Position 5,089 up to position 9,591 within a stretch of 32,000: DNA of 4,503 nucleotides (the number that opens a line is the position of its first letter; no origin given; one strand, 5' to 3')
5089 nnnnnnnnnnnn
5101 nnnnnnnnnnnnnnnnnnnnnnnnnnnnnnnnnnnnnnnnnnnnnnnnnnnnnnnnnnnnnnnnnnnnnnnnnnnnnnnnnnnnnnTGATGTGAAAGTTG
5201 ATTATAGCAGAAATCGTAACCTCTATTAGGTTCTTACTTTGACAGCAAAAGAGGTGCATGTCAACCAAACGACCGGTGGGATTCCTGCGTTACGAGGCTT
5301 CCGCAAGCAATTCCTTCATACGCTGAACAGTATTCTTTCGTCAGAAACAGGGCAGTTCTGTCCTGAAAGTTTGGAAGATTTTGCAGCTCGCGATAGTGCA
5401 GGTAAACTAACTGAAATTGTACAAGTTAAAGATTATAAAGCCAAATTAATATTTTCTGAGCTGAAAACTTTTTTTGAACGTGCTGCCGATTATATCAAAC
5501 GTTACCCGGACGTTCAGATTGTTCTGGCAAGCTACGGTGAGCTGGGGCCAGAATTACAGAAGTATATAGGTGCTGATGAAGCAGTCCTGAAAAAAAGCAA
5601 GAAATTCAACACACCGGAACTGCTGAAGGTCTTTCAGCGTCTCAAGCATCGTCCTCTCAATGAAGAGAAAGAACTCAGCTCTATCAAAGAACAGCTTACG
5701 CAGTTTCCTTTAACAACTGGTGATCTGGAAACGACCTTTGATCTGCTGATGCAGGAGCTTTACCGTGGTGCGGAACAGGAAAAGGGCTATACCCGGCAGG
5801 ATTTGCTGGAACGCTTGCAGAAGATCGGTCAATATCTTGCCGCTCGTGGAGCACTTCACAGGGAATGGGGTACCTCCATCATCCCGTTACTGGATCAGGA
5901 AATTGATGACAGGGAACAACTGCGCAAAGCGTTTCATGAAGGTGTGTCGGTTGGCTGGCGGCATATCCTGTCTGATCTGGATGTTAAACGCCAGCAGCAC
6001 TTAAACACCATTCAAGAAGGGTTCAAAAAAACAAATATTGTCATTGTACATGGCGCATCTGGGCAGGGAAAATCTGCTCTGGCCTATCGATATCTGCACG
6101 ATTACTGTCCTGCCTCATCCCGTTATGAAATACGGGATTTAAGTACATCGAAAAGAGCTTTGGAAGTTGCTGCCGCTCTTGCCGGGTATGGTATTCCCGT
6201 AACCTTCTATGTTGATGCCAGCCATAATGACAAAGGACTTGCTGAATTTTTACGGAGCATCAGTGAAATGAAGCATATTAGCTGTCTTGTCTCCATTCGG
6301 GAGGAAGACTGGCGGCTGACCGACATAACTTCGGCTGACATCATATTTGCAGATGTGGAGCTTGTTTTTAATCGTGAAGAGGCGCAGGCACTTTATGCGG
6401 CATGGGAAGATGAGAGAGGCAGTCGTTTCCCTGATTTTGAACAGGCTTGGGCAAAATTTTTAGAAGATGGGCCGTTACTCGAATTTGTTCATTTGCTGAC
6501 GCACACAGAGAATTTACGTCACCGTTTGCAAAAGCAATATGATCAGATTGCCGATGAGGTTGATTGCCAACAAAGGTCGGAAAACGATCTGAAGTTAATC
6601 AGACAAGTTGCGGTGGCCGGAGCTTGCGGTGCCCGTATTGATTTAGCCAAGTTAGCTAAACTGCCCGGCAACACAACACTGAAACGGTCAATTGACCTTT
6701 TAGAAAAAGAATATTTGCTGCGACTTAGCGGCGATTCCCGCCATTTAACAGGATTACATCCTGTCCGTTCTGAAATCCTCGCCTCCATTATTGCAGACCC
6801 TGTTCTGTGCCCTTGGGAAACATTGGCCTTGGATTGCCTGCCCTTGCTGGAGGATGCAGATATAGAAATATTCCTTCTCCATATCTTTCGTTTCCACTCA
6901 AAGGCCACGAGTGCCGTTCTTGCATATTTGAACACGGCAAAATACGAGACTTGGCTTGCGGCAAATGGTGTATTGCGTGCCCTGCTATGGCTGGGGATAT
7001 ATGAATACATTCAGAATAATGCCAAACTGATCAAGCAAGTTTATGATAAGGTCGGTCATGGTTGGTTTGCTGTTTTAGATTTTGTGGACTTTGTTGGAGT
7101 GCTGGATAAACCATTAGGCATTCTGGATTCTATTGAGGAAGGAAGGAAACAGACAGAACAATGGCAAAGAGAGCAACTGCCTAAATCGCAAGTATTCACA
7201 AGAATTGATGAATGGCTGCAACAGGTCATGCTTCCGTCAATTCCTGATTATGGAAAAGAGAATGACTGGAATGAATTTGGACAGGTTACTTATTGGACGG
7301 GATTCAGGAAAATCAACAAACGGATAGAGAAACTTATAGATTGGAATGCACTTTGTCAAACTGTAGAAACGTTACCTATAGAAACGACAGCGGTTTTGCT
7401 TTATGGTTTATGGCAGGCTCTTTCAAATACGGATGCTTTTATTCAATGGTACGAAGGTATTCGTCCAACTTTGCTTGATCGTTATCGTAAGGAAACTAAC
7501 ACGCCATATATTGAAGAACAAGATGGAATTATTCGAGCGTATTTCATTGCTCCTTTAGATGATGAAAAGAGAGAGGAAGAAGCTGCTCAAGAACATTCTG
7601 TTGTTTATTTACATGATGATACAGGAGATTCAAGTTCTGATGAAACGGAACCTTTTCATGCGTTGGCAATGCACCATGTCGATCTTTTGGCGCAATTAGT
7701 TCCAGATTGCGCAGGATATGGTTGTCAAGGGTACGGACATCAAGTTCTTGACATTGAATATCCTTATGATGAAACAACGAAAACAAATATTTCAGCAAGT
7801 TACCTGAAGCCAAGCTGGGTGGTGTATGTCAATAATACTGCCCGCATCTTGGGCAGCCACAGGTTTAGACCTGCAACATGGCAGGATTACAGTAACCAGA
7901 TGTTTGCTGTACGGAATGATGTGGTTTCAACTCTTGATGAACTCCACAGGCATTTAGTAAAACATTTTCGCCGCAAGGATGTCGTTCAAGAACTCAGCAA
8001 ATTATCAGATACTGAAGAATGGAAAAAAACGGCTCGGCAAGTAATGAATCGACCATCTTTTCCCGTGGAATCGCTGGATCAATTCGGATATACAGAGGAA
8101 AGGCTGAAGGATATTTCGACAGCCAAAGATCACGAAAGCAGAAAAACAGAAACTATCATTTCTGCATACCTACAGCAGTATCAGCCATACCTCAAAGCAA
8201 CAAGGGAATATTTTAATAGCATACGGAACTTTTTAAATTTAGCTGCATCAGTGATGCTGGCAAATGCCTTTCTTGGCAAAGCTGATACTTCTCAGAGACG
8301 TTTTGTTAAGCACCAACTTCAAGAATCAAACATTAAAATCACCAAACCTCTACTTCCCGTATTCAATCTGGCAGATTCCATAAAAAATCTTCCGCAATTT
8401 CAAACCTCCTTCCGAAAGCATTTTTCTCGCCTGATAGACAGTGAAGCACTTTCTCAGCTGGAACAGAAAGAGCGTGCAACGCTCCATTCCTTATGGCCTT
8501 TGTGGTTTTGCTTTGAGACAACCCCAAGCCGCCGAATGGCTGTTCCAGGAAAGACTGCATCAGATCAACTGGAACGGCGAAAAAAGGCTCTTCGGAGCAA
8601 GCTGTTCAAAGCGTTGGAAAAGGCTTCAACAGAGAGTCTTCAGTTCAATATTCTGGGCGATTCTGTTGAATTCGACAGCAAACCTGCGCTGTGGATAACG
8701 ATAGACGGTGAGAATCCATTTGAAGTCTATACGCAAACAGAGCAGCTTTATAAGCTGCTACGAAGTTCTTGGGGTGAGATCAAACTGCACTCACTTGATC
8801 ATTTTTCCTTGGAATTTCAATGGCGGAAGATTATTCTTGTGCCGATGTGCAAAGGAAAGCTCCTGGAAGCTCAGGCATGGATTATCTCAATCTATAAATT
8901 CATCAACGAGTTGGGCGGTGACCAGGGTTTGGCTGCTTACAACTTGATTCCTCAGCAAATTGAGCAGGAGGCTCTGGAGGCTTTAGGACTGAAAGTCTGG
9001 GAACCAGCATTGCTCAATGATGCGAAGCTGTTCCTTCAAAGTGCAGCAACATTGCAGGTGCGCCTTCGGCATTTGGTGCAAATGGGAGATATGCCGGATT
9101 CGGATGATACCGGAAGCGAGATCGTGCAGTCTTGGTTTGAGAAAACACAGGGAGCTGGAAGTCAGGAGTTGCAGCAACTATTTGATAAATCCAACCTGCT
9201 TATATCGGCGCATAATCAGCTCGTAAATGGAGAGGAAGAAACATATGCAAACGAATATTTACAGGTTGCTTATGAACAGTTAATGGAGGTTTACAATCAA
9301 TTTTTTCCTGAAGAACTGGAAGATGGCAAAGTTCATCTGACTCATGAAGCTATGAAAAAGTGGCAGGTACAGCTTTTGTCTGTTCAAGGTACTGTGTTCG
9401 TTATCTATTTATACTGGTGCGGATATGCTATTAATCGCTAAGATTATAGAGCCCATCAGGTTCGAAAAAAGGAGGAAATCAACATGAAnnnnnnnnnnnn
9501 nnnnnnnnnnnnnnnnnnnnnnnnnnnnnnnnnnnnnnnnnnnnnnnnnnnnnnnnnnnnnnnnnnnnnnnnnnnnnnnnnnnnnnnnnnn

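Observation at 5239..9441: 1400-aa nuclease-STAND protein: Avs/NLR-like single-gene immunity candidate with no recognised motif in its C-terminal ~950 aa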

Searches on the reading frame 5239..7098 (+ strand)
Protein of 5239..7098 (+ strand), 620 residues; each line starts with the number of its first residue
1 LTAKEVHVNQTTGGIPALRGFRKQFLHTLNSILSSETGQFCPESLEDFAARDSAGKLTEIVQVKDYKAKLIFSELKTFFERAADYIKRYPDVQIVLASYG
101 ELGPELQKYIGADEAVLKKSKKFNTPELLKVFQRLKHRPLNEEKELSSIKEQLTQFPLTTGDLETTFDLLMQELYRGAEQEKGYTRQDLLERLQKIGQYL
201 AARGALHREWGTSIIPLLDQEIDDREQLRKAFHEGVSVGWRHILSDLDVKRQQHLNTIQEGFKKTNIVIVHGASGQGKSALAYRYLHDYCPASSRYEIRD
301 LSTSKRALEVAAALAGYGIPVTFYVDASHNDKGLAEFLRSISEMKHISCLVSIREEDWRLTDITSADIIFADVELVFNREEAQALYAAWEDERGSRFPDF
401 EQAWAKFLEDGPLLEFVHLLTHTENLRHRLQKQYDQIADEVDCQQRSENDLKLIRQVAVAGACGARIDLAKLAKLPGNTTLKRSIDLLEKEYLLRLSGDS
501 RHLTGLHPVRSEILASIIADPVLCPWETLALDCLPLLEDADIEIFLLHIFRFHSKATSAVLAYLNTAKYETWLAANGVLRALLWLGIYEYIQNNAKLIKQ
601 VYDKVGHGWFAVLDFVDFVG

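Call 27: predict_structure(alignment_id=A1)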
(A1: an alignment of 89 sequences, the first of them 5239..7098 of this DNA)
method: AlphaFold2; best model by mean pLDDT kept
length: 620 residues; sequences in the alignment: 89
mean_pLDDT: 90.9   pTM: 0.74
mean pLDDT of the five models: 90.9, 90.4, 90.3, 89.5, 87.9
residues with pLDDT >= 90: 441; 70-90: 161; 50-70: 7; < 50: 11
segments of 3 or more residues with pLDDT < 50: 1-4, 6-11
pLDDT, mean of each block of 10 residues (from residue 1): 45 72 95 94 94 96 92 93 96 96 93 90 91 96 96 87 92 94 95 90 81 92 89 86 93 97 98 93 97 93 92 87 94 95 96 91 88 95 91 82 88 88 86 95 94 96 95 87 93 90 90 94 95 96 96 95 95 95 92 88 87 69
secondary structure, 60 per line:
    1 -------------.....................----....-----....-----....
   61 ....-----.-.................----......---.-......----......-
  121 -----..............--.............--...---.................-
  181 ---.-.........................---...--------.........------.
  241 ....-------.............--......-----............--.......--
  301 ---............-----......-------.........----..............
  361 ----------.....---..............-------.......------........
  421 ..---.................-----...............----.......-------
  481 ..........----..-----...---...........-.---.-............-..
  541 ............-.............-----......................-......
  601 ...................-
elements in order: H14-34 E39-42 E48-51 E57-64 H72-88 E93-98 H104-109 H114-119 H126-134 E135-139 H142-154 H163-179 H186-209 E214-216 H225-233 H240-244 H252-264 E267-272 H278-289 E295-298 H304-315 E321-326 H334-342 E347-354 H355-360 E371-375 H379-392 H400-406 H413-422 H426-442 H448-462 H469-473 H481-490 E502-504 H508-518 H526-536 H539-552 H554-566 H572-593 H595-619

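Call 30: fold_search(model_id=the predicted structure, library=pdb)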
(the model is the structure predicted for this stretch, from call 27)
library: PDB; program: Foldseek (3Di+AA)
matches with E <= 10: 1230; with E <= 0.001: 129
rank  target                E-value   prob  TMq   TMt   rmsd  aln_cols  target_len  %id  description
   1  8dgc_A                1.5e-13  1.00  0.24  0.10  20.9       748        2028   14  Avs3 bound to phage PhiV-1 terminase (released 2022-08-03)
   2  8dgf_A                1.4e-09  1.00  0.23  0.11  22.1       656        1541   12  Avs4 bound to phage PhiV-1 portal (released 2022-08-03)
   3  8dgf_B                6.1e-09  1.00  0.24  0.12  21.6       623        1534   13  Avs4 bound to phage PhiV-1 portal (released 2022-08-03)
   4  9zjw_A                1.4e-08  1.00  0.35  0.21  21.4       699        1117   11  Human sterile alpha motif domain-containing protein 9 (SAMD9), loss-of-function mutant R837A (released 2026-02-25)
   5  9c1m_G                7.9e-08  1.00  0.24  0.33  18.4       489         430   13  HerA-DUF assembly 1 (released 2025-06-04)
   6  2qen                  2.7e-07  1.00  0.24  0.39  12.1       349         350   14  The walker-type atpase paby2304 of pyrococcus abyssi (released 2008-07-01)
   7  9jap_A                4.3e-07  1.00  0.28  0.22  21.7       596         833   12  Helical structure of EfAvs5(SIR2-STAND) (released 2025-03-19)
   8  8bob_C                3.7e-06  1.00  0.27  0.37  12.4       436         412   12  Structural basis for negative regulation of the maltose system (released 2023-10-18)
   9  2fna_A                5.8e-06  1.00  0.23  0.38  12.5       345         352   13  Crystal structure of an archaeal aaa+ atpase (sso1545) from sulfolobus solfataricus p2 at 2.00 A resolution (released 2006-02-07)
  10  9hr5_C                8.8e-06  1.00  0.24  0.35  11.9       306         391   13  Salmonella enterica Lamassu LmuA nuclease tetramer bound to DNA duplex (released 2025-10-01)
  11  3lqq_B                1.4e-05  1.00  0.22  0.27  20.4       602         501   12  Structure of the CED-4 Apoptosome (released 2010-04-28)
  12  9hr5_A                1.6e-05  1.00  0.23  0.35  12.5       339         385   13  Salmonella enterica Lamassu LmuA nuclease tetramer bound to DNA duplex (released 2025-10-01)
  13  7lmz_C                1.6e-05  1.00  0.22  0.19  22.3       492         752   11  Cryo-EM structure of human p97 in complex with Npl4/Ufd1 and Ub6 (Class 1) (released 2021-09-15)
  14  9nxx_B                1.7e-05  1.00  0.23  0.36  13.9       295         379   11  LmuA_conformation 1 (released 2025-12-17)
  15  7ln2_F                1.7e-05  1.00  0.21  0.19  24.1       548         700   12  Cryo-EM structure of human p97 in complex with Npl4/Ufd1 and polyubiquitinated Ub-Eos (FOM, Class 1) (released 2021-09-15)
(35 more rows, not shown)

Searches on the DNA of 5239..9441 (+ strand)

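Call 8: search_dna_similar(query=window:5239-9441:+, collection=ecoli_genomes, mode=near, max_rows=10)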
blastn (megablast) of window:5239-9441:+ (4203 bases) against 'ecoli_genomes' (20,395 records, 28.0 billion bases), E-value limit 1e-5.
No match.
